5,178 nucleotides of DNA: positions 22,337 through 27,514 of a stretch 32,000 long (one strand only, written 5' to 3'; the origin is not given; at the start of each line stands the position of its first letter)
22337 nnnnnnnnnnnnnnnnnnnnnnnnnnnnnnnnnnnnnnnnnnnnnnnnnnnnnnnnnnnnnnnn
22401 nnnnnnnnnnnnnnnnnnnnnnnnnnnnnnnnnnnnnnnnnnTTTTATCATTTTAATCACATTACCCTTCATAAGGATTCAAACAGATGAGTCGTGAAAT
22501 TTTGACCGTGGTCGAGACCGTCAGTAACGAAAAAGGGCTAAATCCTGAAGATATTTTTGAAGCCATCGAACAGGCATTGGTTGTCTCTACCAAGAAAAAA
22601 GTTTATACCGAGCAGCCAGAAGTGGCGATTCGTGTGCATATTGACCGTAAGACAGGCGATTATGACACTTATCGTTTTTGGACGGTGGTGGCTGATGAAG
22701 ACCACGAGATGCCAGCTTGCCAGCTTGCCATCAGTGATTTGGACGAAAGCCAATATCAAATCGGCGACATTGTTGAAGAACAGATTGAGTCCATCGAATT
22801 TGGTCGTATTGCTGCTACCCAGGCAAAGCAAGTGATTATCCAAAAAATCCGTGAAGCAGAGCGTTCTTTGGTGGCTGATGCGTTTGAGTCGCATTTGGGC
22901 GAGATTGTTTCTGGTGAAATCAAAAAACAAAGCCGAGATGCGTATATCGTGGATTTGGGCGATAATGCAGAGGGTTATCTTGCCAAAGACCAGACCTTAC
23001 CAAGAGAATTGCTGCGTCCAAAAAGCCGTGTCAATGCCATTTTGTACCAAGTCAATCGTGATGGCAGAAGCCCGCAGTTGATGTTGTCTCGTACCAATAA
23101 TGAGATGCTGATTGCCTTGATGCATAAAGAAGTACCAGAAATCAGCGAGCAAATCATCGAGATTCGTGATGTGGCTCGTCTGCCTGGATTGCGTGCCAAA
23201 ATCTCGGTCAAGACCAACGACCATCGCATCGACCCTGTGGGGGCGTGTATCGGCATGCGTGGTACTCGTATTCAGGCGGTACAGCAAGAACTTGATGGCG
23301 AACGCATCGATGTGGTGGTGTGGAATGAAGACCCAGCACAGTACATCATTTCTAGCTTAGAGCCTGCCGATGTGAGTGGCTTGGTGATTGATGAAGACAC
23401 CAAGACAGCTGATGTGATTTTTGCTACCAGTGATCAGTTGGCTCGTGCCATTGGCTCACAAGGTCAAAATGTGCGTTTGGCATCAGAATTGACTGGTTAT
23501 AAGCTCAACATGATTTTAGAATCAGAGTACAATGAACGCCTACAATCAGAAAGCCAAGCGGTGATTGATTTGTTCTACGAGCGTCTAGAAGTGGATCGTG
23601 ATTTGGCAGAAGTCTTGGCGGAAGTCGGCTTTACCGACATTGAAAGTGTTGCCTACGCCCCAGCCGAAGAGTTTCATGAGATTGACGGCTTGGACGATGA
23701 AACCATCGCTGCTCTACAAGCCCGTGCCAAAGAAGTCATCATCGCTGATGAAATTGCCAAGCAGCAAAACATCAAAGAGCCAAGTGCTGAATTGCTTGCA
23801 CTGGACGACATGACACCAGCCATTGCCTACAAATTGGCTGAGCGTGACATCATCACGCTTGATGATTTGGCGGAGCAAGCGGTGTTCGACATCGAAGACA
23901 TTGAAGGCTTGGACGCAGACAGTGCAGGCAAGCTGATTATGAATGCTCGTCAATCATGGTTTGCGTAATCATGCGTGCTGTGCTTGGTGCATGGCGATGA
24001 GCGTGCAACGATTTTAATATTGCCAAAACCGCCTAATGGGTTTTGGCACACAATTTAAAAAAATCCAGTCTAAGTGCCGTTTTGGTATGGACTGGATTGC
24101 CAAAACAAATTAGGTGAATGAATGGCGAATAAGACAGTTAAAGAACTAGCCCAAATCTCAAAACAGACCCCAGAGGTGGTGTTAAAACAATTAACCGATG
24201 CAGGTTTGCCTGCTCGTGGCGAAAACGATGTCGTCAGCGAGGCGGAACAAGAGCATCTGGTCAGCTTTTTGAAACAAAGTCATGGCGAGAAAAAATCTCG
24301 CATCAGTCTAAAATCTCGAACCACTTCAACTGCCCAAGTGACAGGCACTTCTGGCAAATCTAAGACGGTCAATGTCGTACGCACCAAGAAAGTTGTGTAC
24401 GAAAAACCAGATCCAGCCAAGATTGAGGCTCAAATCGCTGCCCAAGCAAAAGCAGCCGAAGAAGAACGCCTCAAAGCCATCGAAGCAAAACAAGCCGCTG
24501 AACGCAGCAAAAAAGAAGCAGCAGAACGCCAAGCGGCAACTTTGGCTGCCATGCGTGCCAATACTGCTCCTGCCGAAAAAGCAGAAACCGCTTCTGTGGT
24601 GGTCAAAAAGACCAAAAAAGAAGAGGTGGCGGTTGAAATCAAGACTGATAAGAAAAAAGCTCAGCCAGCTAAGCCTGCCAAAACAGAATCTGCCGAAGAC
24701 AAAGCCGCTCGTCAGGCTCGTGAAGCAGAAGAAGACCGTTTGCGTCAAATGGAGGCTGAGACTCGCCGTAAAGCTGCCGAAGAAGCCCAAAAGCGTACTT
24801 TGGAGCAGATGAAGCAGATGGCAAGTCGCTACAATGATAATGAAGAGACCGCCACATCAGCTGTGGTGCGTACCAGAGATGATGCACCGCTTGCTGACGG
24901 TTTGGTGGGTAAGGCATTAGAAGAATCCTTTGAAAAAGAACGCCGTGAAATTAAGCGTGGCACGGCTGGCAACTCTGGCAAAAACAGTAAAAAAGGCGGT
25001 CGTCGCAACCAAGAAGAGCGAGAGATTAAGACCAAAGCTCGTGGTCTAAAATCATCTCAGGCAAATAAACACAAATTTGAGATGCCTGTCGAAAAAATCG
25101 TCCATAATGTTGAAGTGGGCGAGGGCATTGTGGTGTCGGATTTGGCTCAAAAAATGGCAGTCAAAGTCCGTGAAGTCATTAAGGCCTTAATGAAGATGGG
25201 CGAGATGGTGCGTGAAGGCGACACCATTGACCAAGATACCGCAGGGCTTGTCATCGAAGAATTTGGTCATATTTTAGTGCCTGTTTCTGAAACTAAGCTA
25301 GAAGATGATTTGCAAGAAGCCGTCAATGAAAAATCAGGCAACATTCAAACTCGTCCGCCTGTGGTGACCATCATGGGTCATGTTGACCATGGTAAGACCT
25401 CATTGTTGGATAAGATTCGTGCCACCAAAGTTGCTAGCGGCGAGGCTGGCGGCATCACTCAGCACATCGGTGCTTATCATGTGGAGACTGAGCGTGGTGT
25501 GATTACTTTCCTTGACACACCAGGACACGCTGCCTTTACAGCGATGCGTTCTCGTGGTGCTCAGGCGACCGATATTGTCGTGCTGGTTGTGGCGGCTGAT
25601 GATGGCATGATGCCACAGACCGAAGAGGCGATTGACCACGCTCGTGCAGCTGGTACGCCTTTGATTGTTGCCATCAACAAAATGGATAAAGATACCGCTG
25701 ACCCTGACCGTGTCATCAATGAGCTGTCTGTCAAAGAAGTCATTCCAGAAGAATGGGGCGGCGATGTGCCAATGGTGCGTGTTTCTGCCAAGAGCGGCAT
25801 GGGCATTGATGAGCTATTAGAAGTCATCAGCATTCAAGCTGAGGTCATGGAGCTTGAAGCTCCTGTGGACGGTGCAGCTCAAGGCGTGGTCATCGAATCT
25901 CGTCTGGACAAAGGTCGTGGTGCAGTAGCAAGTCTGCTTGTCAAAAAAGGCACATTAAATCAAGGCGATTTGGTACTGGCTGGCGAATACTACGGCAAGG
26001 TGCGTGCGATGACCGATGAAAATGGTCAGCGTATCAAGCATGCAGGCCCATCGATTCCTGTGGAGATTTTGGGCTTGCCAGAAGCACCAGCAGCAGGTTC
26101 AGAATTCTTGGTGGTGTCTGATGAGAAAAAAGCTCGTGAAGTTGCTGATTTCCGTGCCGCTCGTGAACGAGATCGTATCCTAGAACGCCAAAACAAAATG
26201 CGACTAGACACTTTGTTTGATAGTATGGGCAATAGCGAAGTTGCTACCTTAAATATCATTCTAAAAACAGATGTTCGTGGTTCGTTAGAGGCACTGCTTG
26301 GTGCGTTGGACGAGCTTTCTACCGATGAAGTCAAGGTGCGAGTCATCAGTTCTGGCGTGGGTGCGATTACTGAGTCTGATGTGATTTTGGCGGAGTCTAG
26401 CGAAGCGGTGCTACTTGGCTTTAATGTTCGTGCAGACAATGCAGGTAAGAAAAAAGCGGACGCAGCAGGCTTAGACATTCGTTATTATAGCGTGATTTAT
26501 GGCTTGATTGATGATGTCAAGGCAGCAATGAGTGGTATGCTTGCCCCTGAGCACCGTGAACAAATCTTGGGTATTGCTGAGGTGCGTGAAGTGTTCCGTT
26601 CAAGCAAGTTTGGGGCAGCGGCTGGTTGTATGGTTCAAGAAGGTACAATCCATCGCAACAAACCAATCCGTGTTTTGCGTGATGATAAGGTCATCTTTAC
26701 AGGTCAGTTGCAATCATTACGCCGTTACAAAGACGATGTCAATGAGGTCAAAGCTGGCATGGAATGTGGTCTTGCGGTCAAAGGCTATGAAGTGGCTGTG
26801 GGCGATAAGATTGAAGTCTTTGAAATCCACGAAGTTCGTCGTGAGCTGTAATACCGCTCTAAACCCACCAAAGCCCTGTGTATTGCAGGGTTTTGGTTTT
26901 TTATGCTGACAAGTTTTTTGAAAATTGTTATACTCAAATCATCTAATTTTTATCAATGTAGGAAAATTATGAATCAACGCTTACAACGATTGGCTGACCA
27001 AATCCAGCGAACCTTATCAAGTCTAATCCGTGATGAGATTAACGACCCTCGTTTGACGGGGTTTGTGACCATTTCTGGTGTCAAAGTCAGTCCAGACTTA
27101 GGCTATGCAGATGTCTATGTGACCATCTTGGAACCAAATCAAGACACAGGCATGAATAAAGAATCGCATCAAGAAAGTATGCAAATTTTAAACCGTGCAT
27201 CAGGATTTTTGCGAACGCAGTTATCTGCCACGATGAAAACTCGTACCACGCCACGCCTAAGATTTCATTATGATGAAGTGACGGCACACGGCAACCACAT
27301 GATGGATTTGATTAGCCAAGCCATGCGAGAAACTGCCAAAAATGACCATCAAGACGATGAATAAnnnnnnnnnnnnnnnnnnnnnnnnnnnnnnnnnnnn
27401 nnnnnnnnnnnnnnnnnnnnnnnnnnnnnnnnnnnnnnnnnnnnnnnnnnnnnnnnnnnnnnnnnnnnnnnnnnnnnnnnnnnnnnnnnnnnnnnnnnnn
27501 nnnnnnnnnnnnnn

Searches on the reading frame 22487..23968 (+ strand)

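Call 59: search_protein_families(library=pfam, proteins=[window:22487-23968:+], max_evalue=0.00001)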
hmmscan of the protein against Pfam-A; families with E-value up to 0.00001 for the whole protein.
window:22487-23968:+ (493 aa): 3 families
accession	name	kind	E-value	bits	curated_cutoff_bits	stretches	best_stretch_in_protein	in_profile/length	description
PF08529.16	NusA_N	-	9e-34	116.7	23.8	1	4-126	1-118/119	NusA N-terminal domain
PF13184.12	KH_5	-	3.7e-27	94.7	27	1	233-298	1-66/69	NusA-like KH domain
PF14520.12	HHH_5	-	1.9e-09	38.3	27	1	435-488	3-56/57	Helix-hairpin-helix domain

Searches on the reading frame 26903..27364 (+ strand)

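Call 59: search_protein_families(library=pfam, proteins=[window:26903-27364:+], max_evalue=0.00001)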
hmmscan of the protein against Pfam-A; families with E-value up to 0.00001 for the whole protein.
window:26903-27364:+ (153 aa): 1 family
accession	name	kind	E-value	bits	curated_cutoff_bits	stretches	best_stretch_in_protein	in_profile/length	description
PF02033.23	RBFA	-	3.7e-32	111.2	34.7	1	26-137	1-105/105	Ribosome-binding factor A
